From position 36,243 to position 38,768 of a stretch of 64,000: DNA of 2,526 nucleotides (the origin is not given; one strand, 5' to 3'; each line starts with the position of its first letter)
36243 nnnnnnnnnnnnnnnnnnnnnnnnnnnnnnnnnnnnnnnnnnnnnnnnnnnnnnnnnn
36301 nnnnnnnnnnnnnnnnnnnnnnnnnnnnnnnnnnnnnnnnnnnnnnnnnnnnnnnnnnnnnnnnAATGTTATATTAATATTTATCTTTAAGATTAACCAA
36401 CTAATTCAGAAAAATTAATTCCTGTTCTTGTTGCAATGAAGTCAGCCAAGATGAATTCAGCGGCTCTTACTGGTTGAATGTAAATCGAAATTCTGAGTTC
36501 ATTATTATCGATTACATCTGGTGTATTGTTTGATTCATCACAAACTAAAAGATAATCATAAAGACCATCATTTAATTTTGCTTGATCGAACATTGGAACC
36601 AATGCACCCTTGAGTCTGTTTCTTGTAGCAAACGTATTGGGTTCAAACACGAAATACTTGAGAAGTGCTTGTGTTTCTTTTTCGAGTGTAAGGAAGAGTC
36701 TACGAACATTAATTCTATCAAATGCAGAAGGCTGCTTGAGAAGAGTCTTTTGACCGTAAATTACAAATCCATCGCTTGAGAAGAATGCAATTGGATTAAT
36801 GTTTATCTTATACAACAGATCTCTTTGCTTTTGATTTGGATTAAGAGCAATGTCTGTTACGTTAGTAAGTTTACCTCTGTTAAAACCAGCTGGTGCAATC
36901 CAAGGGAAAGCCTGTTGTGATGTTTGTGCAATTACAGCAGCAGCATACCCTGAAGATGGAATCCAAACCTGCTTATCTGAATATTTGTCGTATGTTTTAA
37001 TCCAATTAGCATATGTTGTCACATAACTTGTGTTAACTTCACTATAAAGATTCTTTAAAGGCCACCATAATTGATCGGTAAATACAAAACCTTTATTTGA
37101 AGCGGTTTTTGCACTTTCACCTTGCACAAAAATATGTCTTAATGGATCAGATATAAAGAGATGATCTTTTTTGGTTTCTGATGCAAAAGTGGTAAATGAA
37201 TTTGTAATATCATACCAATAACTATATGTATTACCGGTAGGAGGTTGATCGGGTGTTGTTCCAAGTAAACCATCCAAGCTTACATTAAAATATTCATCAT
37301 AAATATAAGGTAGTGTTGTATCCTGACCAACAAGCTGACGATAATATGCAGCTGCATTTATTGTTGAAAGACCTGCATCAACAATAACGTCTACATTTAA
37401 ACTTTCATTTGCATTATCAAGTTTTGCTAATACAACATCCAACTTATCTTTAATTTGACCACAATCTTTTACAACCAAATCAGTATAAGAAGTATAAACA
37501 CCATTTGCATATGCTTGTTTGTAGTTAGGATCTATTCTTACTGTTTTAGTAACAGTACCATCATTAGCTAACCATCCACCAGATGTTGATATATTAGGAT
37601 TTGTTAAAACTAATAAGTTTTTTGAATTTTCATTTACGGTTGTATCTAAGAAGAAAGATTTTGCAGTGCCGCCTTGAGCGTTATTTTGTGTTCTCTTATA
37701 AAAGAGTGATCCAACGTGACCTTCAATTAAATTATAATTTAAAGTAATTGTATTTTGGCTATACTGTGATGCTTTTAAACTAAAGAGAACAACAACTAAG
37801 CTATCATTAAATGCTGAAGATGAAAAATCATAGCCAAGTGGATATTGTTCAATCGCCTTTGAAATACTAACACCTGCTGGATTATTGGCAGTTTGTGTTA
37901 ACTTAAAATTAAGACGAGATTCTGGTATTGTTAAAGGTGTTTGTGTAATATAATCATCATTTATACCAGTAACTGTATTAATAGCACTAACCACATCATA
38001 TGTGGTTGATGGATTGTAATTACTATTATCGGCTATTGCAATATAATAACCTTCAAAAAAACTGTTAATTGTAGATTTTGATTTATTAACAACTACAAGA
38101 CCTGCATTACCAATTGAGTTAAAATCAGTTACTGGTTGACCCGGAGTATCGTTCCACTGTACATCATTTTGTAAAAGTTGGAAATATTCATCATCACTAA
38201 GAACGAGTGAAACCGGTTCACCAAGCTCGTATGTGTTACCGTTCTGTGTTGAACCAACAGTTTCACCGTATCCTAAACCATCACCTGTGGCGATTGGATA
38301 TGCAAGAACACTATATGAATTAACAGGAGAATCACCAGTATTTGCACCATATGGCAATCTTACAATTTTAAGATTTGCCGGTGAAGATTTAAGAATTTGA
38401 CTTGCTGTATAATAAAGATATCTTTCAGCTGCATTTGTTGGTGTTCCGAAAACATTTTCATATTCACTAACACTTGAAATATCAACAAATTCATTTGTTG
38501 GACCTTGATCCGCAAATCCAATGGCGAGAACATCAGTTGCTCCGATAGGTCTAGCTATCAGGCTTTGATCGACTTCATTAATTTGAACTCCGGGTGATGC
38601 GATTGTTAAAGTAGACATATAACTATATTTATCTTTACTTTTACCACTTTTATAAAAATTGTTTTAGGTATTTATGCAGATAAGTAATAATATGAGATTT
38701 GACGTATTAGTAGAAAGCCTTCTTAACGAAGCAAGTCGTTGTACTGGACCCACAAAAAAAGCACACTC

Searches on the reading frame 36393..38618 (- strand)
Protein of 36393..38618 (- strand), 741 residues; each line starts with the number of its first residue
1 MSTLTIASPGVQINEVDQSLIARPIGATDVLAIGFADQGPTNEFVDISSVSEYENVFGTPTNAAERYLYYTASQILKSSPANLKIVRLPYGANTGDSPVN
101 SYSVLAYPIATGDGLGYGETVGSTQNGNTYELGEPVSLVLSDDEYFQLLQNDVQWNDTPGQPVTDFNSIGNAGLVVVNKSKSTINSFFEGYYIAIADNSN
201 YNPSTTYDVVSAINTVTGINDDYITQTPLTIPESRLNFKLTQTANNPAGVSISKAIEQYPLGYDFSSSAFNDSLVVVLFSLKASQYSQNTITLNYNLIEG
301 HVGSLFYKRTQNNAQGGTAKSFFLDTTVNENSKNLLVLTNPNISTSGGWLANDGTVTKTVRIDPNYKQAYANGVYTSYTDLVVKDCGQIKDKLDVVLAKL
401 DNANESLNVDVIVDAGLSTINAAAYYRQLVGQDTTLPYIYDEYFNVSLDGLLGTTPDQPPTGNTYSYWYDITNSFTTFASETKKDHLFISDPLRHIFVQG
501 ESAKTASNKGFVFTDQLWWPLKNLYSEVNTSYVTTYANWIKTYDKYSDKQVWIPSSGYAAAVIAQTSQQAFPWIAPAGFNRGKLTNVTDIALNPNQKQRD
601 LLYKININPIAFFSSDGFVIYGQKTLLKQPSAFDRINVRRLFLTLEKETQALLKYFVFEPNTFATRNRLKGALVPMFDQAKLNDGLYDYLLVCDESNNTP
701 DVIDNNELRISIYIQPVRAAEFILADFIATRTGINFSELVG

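Call 13: search_protein_families(library=phrogs, proteins=[window:36393-38618:-], max_evalue=0.001)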
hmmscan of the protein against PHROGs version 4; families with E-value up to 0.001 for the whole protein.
window:36393-38618:- (741 aa): 7 families
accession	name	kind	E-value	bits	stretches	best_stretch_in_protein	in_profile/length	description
phrog_23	-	tail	1.9e-75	255.5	2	527-740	259-473/496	tail sheath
phrog_10581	-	tail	5.6e-48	164.9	1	532-724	703-904/915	tail sheath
phrog_17610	-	tail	1.2e-24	87.3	1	526-733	900-1110/1135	tail sheath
phrog_34521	-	tail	2e-17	63.4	1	535-730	755-951/962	tail sheath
phrog_15814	-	unknown function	5.7e-08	32.2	1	549-725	535-720/738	-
phrog_19666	-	tail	7.2e-07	29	1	469-667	744-924/985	tail sheath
phrog_20545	-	tail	0.00023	21.1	1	6-79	21-93/538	tail sheath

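Call 60: search_dna_similar(query=window:36393-38618:-, collection=phages, mode=protein, max_rows=12)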
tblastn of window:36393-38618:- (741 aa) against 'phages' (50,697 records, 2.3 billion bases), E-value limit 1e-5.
Records with a match: 2702; places in all: 2773; records where one place covers at least 80% of the query: 0.
Best place of each record, by identity: <60% 2702.
By first word of the organism name: Escherichia 668; Synechococcus 379; Klebsiella 332; Salmonella 203; Vibrio 140; Shigella 89; Aeromonas 80; Acinetobacter 72; Erwinia 68; Cyanophage 61; and 68 more.
By host as written in the record: - 472; Escherichia coli 278; Klebsiella pneumoniae 115; Synechococcus 107; Erwinia amylovora 46; Synechococcus sp. 38; Escherichia coli O157:H7 38; Salmonella enterica 29; and 609 more.
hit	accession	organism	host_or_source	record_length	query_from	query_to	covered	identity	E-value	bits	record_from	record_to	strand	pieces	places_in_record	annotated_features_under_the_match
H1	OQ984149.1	Phage C48C1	-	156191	398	741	46%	35.9%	4e-54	208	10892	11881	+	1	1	tail sheath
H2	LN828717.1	Synechococcus phage S-PM2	-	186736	411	741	45%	35.7%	5e-53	205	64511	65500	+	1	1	gp18: tail sheath monomer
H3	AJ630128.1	Synechococcus phage S-PM2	Synechococcus sp. SynWH7803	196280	411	741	45%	35.7%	5e-53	205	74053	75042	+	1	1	gp18: tail sheath monomer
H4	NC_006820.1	Synechococcus phage S-PM2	Synechococcus sp. SynWH7803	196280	411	741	45%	35.7%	5e-53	205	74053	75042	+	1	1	gp18: tail sheath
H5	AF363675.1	Synechococcus phage S-PM2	Synechococcus sp. W7803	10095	411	741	45%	35.7%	1e-52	204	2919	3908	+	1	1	g18: contractile tail sheath protein gp18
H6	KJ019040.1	Synechococcus phage ACG-2014b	-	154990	418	739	43%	35.5%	5e-47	187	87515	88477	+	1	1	tail sheath monomer protein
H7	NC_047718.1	Synechococcus phage ACG-2014b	-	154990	418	739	43%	35.5%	5e-47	187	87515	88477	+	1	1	tail sheath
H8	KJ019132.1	Synechococcus phage ACG-2014b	-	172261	418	739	43%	35.5%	5e-47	187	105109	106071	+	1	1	tail sheath monomer protein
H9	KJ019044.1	Synechococcus phage ACG-2014b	-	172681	418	739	43%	35.5%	5e-47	187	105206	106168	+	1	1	tail sheath monomer protein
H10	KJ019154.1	Synechococcus phage ACG-2014b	-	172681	418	739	43%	35.5%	5e-47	187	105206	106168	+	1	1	tail sheath monomer protein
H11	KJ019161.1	Synechococcus phage ACG-2014b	-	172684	418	739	43%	35.5%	5e-47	187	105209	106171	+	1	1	tail sheath monomer protein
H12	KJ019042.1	Synechococcus phage ACG-2014b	-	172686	418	739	43%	35.5%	5e-47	187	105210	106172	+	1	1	tail sheath monomer protein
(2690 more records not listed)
